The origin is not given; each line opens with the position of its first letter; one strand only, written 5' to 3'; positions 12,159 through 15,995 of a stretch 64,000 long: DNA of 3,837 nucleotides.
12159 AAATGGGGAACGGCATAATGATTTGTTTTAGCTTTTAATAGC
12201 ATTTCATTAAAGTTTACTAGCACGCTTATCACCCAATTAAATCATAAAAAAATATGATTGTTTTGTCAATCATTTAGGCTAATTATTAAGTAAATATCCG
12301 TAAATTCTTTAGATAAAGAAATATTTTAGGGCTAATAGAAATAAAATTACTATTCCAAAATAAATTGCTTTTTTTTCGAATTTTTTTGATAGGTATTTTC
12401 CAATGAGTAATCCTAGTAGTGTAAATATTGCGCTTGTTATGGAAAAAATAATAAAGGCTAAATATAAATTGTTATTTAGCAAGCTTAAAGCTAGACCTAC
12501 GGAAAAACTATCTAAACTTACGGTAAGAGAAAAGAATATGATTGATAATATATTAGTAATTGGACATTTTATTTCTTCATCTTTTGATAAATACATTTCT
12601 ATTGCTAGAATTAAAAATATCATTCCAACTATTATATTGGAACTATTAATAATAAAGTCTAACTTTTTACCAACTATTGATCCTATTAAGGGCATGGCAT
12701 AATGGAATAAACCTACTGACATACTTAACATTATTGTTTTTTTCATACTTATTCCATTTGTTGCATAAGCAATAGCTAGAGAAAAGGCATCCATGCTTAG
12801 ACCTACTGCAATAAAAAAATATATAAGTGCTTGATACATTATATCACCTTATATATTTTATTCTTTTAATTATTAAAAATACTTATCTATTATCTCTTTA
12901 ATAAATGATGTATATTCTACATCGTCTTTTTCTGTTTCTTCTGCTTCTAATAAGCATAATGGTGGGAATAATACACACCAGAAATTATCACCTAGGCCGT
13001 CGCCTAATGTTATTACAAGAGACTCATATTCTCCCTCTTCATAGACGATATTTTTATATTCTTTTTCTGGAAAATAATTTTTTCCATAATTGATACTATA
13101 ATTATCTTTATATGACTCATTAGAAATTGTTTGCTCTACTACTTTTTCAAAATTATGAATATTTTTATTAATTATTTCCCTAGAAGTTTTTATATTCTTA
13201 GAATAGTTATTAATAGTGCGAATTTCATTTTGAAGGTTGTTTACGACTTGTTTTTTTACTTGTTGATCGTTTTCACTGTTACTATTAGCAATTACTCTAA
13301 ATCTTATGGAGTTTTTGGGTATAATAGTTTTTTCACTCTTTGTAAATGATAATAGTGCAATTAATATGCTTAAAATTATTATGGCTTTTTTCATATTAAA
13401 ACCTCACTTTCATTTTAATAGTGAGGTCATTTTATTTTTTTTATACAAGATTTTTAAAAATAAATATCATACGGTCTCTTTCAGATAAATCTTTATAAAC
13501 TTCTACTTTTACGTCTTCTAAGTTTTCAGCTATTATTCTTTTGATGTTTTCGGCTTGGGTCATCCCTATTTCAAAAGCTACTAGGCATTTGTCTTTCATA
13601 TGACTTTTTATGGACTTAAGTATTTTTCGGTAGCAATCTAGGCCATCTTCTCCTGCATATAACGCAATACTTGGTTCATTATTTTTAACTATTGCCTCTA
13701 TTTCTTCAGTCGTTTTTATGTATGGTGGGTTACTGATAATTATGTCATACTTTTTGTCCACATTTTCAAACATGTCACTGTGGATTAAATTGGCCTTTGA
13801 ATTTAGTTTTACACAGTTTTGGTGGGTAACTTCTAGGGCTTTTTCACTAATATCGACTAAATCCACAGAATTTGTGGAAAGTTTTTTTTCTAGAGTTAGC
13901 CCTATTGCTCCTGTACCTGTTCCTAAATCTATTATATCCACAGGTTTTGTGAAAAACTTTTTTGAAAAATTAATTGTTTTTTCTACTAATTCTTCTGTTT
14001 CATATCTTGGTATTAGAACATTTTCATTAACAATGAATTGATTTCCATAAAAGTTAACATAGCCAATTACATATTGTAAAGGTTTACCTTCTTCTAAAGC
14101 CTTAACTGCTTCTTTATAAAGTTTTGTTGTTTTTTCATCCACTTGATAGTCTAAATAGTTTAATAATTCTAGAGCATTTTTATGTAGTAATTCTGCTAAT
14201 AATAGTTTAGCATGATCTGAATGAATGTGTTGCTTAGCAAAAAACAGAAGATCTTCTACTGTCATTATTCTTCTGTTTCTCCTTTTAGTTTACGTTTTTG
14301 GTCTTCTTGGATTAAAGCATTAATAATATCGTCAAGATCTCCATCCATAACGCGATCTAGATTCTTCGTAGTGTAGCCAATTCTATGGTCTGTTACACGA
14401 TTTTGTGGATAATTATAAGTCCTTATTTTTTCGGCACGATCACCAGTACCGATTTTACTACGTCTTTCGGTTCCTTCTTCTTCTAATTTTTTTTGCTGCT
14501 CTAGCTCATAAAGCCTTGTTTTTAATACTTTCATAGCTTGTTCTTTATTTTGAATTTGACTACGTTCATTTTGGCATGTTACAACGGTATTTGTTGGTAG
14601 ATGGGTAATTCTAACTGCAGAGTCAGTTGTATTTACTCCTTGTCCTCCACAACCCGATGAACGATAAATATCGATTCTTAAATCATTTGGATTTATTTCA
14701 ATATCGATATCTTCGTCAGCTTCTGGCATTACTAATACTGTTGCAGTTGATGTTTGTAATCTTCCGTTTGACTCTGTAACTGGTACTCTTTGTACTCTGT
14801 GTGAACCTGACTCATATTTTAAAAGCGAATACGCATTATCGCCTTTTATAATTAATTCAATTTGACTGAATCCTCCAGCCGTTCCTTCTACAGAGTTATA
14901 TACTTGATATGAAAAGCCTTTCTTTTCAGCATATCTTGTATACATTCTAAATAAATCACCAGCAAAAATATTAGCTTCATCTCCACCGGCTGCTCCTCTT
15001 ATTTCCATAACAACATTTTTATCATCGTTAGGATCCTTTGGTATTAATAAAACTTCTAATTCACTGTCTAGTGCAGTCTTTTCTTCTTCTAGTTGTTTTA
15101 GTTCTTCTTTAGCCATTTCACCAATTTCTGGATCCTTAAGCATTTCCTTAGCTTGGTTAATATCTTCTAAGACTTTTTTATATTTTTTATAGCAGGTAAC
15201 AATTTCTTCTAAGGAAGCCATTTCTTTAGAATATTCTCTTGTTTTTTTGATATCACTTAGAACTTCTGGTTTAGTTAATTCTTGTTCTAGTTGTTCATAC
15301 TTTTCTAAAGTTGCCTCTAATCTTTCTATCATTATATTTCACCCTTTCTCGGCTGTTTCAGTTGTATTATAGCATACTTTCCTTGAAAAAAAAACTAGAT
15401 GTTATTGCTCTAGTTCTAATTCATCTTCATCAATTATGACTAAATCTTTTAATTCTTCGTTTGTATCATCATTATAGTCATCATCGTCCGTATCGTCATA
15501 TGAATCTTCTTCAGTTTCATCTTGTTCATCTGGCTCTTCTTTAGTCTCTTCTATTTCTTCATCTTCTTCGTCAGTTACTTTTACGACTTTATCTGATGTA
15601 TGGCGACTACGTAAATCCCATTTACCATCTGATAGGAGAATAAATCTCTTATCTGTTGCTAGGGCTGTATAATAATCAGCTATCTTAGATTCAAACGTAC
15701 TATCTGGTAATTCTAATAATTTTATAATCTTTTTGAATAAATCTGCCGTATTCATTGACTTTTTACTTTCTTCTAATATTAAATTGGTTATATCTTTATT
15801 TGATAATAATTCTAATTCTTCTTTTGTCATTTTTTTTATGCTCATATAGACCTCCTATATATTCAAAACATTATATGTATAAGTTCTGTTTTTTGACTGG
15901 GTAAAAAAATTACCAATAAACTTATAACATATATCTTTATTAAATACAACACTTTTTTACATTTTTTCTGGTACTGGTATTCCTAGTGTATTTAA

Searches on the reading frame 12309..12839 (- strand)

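Call 69: search_protein_families(library=pfam, proteins=[window:12309-12839:-], max_evalue=0.001)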
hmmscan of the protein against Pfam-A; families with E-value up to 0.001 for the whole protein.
window:12309-12839:- (176 aa): 1 family
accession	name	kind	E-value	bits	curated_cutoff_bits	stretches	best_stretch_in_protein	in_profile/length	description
PF02659.21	Mntp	-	1e-24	87.5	24.4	1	31-172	3-150/152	Putative manganese efflux pump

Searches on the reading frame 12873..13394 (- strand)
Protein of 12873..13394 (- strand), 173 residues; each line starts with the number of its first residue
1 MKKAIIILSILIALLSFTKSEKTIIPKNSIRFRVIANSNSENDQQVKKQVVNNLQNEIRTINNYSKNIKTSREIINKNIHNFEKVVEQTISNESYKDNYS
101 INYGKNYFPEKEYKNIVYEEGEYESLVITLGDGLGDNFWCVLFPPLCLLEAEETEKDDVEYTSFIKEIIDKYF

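Call 69: search_protein_families(library=pfam, proteins=[window:12873-13394:-], max_evalue=0.001)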
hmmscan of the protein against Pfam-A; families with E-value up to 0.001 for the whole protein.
window:12873-13394:- (173 aa): 1 family
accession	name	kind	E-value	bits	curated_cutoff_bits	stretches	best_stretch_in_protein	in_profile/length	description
PF09551.15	Spore_II_R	-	1.7e-39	135.6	25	1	27-152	2-127/128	Stage II sporulation protein R (spore_II_R)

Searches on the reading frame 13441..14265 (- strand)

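Call 69: search_protein_families(library=pfam, proteins=[window:13441-14265:-], max_evalue=0.001)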
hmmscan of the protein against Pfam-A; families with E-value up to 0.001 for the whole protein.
window:13441-14265:- (274 aa): 10 families
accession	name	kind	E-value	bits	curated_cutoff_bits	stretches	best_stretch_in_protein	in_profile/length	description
PF05175.20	MTS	-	3e-18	66.5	23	1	110-193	34-119/170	Methyltransferase small domain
PF13847.12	Methyltransf_31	-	2.4e-09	37.5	27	1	110-200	6-82/145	Methyltransferase domain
PF17827.6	PrmC_N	-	2.5e-09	38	23.4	1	18-68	21-71/71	PrmC N-terminal domain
PF13649.12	Methyltransf_25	-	7.1e-09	36.7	27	1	111-192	1-85/97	Methyltransferase domain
PF08242.18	Methyltransf_12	-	1.3e-06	29.5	30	1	112-191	1-83/98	Methyltransferase domain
PF06325.19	PrmA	-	1.5e-06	28.3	22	1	106-179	160-233/296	Ribosomal protein L11 methyltransferase (PrmA)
PF10294.15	Methyltransf_16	-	5.6e-06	26.7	21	1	105-163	44-102/174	Lysine methyltransferase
PF07669.17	Eco57I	-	1.5e-05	25.6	25.3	1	152-191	50-93/171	Eco57I restriction-modification methylase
PF03602.21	Cons_hypoth95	-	5.1e-05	23.4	24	1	106-191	40-135/182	Conserved hypothetical protein 95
PF02527.21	GidB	-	0.00047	20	27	1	106-178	46-121/184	rRNA small subunit methyltransferase G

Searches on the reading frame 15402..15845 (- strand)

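Call 69: search_protein_families(library=pfam, proteins=[window:15402-15845:-], max_evalue=0.001)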
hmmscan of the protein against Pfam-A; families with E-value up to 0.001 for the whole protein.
window:15402-15845:- (147 aa): 1 family
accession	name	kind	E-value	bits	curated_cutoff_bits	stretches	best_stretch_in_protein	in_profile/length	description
PF05066.19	HARE-HTH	-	9.5e-05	23.2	25.9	1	17-80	4-70/71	HB1, ASXL, restriction endonuclease HTH domain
